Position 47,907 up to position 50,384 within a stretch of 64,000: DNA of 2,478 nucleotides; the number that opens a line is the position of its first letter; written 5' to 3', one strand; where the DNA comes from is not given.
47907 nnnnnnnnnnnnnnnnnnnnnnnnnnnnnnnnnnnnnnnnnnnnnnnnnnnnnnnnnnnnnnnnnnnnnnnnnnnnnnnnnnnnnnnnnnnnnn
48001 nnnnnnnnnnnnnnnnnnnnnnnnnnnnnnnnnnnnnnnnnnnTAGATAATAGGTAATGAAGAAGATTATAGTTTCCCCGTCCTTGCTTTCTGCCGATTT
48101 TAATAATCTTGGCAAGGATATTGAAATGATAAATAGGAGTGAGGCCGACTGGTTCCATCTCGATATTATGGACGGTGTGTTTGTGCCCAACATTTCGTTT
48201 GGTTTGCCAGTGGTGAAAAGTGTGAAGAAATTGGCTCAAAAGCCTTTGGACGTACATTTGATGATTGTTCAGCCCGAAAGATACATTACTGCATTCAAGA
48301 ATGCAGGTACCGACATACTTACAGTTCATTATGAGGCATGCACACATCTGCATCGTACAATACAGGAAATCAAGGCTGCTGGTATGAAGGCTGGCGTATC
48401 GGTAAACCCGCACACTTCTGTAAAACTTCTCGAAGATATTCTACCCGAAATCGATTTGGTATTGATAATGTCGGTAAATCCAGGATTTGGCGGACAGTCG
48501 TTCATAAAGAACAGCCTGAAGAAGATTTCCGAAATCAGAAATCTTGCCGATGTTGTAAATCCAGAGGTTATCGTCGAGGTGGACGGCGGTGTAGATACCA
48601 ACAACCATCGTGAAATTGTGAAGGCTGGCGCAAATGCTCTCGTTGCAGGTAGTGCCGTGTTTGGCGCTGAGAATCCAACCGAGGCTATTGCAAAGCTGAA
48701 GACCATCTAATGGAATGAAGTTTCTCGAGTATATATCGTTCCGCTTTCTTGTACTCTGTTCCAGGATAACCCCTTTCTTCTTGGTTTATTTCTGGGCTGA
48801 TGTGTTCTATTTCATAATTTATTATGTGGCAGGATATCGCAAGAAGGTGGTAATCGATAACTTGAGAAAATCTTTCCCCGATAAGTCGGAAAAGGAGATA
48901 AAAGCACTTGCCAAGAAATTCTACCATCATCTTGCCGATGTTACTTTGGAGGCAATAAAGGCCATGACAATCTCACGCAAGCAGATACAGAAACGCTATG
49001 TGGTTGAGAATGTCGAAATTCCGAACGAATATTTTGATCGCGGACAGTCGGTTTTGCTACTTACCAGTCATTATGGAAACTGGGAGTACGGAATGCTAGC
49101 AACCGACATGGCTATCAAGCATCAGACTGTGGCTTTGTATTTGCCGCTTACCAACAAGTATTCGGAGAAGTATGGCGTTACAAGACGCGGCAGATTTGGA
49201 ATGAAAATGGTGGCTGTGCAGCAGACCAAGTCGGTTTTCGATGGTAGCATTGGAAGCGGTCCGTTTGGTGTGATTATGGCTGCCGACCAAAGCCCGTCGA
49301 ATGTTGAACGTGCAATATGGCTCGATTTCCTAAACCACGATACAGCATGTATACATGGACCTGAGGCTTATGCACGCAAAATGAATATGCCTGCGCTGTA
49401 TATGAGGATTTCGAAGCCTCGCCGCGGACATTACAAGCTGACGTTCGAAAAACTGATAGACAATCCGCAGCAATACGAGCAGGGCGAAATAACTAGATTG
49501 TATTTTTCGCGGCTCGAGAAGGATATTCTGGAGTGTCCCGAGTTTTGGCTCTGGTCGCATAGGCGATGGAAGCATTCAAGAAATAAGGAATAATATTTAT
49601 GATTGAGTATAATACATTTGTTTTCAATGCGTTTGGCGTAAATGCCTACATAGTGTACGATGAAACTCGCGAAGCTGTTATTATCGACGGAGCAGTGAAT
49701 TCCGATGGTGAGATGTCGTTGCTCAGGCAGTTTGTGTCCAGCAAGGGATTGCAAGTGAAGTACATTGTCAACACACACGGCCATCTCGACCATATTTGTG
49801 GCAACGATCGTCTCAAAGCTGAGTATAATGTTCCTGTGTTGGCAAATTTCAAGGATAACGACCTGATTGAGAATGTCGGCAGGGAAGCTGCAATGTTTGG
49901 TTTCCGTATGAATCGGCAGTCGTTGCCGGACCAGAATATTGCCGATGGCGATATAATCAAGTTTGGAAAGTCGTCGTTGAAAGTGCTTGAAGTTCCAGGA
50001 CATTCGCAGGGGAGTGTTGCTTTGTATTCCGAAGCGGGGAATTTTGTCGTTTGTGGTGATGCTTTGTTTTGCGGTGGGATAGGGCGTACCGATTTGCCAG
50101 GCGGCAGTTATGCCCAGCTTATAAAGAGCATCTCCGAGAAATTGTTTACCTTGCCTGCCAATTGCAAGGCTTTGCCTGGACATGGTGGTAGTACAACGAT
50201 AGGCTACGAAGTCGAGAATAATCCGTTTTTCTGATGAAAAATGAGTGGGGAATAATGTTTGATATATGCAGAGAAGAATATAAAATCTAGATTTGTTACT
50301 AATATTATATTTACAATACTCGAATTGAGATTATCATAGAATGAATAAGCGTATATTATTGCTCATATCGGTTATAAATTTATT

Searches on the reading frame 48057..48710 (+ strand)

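Call 18: search_protein_families(library=pfam, proteins=[window:48057-48710:+], max_evalue=0.001)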
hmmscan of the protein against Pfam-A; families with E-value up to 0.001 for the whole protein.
window:48057-48710:+ (217 aa): 2 families
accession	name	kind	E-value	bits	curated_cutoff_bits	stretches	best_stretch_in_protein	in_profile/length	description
PF00834.25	Ribul_P_3_epim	-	1.9e-78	262.8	21.1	1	6-202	2-198/198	Ribulose-phosphate 3 epimerase family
PF00215.30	OMPdecase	-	0.00099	19.5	27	0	154-213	160-220/221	Orotidine 5'-phosphate decarboxylase / HUMPS family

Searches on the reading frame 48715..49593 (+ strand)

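Call 18: search_protein_families(library=pfam, proteins=[window:48715-49593:+], max_evalue=0.001)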
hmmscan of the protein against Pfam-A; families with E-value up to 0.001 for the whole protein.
window:48715-49593:+ (292 aa): 1 family
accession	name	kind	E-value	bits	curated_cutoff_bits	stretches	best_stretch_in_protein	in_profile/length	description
PF03279.18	Lip_A_acyltrans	-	4.4e-32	111.9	22.3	1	15-286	25-294/295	Bacterial lipid A biosynthesis acyltransferase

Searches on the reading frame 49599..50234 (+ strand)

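Call 18: search_protein_families(library=pfam, proteins=[window:49599-50234:+], max_evalue=0.001)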
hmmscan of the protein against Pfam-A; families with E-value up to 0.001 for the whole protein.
window:49599-50234:+ (211 aa): 1 family
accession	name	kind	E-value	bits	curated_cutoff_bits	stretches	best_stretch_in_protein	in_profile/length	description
PF00753.33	Lactamase_B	-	1.1e-25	91.1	22.7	1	11-187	3-189/196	Metallo-beta-lactamase superfamily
